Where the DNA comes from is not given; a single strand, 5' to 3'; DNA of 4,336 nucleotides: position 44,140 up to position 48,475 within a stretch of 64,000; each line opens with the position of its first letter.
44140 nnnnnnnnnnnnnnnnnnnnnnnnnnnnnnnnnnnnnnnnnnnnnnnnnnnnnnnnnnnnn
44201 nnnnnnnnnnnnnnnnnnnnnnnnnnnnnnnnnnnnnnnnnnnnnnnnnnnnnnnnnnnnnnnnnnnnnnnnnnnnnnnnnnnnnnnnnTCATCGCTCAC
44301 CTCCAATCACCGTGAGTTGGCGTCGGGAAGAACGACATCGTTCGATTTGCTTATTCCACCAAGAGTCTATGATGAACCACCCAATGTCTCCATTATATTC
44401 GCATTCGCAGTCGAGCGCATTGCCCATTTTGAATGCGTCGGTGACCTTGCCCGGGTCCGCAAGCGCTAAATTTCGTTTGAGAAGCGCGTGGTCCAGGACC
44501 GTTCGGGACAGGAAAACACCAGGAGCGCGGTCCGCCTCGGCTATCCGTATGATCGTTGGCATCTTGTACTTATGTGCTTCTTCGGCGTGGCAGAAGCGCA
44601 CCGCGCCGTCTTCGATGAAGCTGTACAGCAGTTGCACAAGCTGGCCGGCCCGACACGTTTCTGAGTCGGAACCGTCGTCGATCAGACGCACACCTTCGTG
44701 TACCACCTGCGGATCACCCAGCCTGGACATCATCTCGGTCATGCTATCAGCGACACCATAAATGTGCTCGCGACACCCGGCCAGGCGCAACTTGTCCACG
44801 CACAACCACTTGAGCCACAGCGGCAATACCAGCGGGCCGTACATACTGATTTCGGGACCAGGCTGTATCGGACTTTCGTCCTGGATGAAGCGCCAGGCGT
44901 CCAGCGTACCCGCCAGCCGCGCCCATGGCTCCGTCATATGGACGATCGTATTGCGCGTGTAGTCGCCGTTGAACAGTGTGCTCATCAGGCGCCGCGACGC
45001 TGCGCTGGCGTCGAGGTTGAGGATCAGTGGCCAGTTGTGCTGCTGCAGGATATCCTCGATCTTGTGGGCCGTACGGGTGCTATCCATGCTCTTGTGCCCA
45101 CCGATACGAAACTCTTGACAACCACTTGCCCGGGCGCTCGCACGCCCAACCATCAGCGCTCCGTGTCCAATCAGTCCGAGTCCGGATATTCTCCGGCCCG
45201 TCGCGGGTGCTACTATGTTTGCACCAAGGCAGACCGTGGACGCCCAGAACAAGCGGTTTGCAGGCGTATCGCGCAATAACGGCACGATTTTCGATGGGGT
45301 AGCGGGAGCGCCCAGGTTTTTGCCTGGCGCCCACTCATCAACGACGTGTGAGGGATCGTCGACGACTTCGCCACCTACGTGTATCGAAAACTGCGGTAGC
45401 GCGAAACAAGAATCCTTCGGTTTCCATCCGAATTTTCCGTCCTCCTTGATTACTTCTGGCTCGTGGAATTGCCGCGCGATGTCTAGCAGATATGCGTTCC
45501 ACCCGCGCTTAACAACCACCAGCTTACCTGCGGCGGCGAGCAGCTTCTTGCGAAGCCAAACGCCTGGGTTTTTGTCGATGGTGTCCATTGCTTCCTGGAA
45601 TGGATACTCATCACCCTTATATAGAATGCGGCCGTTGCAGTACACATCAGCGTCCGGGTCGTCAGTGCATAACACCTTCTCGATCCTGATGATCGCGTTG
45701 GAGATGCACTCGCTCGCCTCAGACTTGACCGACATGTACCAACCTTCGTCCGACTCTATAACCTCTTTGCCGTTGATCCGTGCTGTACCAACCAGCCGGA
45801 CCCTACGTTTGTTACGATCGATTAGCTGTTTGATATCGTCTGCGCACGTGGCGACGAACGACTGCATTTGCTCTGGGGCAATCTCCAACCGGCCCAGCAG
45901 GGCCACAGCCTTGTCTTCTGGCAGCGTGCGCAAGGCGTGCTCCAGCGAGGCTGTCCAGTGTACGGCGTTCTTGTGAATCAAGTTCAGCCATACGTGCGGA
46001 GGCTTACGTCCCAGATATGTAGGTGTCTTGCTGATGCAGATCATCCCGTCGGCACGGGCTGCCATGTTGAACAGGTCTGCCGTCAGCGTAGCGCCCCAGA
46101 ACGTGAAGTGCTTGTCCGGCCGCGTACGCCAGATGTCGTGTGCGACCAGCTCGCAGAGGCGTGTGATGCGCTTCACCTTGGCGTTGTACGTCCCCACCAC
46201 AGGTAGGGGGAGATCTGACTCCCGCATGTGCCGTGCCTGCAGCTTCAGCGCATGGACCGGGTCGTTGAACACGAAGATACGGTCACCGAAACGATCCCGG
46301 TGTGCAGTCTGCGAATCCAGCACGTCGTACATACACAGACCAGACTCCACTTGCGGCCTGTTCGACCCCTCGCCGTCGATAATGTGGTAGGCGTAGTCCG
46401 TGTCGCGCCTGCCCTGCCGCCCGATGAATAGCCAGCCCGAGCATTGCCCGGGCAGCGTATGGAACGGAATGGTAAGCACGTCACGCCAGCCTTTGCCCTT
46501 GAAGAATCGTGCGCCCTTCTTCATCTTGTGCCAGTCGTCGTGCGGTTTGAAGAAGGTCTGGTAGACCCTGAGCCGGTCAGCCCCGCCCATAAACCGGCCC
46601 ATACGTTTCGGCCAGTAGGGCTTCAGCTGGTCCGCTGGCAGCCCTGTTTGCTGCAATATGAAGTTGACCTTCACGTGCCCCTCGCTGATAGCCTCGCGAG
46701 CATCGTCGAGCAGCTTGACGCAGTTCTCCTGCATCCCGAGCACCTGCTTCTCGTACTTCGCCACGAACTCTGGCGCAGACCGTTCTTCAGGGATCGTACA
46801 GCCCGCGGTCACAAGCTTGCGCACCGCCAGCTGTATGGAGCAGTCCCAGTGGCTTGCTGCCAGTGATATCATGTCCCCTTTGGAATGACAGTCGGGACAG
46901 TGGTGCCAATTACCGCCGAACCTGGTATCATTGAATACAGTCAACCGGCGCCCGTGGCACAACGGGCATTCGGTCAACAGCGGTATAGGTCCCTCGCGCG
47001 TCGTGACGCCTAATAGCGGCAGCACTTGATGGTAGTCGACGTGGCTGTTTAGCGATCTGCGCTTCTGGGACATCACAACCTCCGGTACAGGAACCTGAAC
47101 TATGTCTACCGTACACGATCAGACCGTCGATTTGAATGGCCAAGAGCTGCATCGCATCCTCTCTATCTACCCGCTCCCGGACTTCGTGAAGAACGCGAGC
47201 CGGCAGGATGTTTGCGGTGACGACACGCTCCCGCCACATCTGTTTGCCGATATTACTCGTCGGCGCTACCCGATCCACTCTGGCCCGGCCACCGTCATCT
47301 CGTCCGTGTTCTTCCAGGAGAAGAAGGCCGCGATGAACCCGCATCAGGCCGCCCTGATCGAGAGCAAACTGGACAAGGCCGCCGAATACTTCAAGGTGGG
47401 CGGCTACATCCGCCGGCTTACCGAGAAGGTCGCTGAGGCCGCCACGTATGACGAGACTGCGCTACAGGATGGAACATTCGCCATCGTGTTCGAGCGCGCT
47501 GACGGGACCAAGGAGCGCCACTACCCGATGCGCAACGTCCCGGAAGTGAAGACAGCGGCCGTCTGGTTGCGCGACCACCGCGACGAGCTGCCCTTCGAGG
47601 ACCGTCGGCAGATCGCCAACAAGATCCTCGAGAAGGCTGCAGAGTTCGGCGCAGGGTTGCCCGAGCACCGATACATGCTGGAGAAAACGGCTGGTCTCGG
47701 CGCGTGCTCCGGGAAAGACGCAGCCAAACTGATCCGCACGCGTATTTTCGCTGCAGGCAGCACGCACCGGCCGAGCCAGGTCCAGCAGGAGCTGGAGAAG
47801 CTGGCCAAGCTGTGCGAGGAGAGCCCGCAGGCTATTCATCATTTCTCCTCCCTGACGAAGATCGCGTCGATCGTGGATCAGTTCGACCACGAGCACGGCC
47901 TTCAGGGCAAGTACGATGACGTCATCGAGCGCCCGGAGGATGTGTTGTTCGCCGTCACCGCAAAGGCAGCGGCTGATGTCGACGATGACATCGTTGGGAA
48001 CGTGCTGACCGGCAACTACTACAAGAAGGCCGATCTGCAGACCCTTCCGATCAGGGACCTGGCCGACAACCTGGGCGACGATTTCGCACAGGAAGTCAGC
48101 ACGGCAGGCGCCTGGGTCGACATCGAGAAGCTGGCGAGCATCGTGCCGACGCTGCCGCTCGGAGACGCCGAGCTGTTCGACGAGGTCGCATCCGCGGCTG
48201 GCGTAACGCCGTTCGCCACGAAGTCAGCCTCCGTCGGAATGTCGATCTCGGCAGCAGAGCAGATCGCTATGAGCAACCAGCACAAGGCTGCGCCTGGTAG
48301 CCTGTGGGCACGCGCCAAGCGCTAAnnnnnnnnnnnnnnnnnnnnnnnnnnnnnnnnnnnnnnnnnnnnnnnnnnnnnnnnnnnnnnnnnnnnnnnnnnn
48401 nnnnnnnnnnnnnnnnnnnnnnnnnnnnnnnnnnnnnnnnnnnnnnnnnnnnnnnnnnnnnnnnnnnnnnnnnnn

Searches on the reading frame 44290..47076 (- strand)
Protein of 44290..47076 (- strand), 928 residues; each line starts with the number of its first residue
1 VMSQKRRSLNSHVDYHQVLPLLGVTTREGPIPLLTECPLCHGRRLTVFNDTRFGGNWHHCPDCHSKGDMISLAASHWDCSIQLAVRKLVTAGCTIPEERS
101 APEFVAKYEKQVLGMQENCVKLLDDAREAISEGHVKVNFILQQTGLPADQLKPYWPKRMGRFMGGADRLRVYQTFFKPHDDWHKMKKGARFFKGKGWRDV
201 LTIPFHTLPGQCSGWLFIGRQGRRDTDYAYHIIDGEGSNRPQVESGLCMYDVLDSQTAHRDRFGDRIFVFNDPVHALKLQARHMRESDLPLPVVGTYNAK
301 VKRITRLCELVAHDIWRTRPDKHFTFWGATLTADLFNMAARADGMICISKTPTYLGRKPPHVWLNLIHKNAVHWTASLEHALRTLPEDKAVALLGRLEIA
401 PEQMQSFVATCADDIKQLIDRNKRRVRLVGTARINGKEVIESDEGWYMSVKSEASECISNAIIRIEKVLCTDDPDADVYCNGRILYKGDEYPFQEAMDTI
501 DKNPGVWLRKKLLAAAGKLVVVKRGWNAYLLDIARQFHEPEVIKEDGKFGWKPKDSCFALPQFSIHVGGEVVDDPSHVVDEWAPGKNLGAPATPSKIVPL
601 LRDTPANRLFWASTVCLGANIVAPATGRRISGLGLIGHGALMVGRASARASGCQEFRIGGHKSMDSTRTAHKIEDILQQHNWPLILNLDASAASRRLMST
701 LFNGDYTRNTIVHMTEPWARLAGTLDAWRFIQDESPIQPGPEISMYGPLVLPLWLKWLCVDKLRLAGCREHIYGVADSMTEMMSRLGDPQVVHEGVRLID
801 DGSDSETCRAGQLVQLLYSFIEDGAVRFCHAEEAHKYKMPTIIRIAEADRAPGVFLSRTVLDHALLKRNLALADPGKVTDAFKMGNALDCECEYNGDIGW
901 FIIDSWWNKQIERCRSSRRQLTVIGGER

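Call 6: search_protein_families(library=pfam, proteins=[window:44290-47076:-], max_evalue=0.01)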
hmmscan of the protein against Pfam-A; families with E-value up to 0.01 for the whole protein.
window:44290-47076:- (928 aa): 1 family
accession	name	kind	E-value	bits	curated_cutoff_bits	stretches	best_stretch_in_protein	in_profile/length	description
PF01479.30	S4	-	0.0012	19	22.8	0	126-138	19-31/48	S4 domain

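Call 7: search_protein_families(library=phrogs, proteins=[window:44290-47076:-], max_evalue=0.01)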
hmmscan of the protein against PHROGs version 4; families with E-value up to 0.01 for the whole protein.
window:44290-47076:- (928 aa): 0 families

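Call 77: search_protein_families(library=ncbifam, proteins=[window:44290-47076:-], max_evalue=0.01)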
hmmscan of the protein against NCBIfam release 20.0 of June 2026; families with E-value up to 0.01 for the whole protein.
window:44290-47076:- (928 aa): 0 families

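Call 78: search_protein_families(library=padloc, proteins=[window:44290-47076:-], max_evalue=0.01)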
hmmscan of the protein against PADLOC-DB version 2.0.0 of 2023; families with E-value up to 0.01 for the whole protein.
window:44290-47076:- (928 aa): 0 families

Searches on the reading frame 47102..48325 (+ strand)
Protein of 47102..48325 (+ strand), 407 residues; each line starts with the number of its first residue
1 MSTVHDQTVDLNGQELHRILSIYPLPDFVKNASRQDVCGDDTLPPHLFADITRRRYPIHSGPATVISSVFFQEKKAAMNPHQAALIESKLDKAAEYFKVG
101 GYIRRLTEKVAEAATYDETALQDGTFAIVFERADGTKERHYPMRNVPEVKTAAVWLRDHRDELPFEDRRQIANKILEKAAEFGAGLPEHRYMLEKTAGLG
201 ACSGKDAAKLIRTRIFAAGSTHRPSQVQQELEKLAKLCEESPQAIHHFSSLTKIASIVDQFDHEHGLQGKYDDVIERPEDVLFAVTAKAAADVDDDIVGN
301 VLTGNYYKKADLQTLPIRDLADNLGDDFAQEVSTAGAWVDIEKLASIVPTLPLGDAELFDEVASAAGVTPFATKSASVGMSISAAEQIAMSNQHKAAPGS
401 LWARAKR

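Call 6: search_protein_families(library=pfam, proteins=[window:47102-48325:+], max_evalue=0.01)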
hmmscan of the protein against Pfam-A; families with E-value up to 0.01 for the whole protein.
window:47102-48325:+ (407 aa): 0 families

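Call 7: search_protein_families(library=phrogs, proteins=[window:47102-48325:+], max_evalue=0.01)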
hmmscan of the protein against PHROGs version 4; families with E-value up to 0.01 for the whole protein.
window:47102-48325:+ (407 aa): 0 families

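Call 58: find_related_loci(query=window:47102-48325:+, collection=viral_contigs, flank=4000)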
Query window:47102-48325:+ (407 aa) in viral_contigs; peptide patterns used: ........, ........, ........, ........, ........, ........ (x = any residue, [..] = any of these).
13 stretches matched a pattern; 7 encode a relative of the query (tblastn E <= 1e-3); 7 distinct loci.
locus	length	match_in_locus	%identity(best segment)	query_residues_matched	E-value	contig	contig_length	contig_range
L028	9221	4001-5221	76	1-407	0e+0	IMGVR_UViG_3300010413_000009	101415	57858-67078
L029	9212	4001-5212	74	1-406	0e+0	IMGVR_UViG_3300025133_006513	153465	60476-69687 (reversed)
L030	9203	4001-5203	64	1-402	1e-173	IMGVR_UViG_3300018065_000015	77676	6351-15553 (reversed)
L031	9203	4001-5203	64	1-402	1e-173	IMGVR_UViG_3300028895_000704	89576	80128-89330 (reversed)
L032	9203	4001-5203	64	1-402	1e-173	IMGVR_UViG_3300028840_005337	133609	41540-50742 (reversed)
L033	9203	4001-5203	54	3-404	4e-145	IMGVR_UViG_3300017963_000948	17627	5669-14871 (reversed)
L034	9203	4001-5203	64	1-402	1e-173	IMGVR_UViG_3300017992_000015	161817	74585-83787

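Call 77: search_protein_families(library=ncbifam, proteins=[window:47102-48325:+], max_evalue=0.01)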
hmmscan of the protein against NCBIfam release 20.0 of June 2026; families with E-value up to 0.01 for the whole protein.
window:47102-48325:+ (407 aa): 0 families

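Call 78: search_protein_families(library=padloc, proteins=[window:47102-48325:+], max_evalue=0.01)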
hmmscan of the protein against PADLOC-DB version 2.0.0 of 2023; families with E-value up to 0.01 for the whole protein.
window:47102-48325:+ (407 aa): 0 families
